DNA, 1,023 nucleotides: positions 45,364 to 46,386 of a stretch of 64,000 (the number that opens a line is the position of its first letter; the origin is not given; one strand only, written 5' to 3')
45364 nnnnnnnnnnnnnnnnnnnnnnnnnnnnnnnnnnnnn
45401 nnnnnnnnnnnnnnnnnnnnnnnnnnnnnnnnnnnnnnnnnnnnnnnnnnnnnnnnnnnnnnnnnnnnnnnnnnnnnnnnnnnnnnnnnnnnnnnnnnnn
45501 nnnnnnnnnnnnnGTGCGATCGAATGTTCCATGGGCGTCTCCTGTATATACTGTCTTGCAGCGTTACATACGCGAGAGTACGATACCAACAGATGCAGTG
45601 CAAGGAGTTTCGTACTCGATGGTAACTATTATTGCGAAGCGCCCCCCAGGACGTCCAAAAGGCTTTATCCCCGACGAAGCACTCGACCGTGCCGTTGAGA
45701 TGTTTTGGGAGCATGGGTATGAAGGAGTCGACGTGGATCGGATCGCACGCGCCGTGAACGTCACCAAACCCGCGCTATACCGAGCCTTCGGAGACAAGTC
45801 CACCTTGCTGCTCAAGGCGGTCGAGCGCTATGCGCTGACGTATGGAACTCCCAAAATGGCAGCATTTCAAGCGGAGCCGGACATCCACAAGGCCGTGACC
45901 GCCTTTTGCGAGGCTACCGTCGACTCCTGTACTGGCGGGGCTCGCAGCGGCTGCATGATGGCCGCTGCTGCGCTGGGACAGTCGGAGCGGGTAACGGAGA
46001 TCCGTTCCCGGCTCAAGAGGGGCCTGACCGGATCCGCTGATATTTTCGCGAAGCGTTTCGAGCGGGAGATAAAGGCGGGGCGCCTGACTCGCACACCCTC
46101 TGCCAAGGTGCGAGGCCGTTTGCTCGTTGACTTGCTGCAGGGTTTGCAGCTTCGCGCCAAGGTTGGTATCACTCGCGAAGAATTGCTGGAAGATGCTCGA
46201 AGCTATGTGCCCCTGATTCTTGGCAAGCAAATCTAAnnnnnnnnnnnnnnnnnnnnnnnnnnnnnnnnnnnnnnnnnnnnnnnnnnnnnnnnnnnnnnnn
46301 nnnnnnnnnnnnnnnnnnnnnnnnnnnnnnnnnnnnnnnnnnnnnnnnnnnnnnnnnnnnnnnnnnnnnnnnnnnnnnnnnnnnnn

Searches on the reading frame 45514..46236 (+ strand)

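Call 75: search_protein_families(library=pfam, proteins=[window:45514-46236:+], max_evalue=0.00001)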
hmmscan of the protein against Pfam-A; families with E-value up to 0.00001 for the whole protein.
window:45514-46236:+ (240 aa): 1 family
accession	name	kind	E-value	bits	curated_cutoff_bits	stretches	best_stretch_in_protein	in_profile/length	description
PF00440.29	TetR_N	-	1.2e-13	51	24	1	57-100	2-45/47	Bacterial regulatory proteins, tetR family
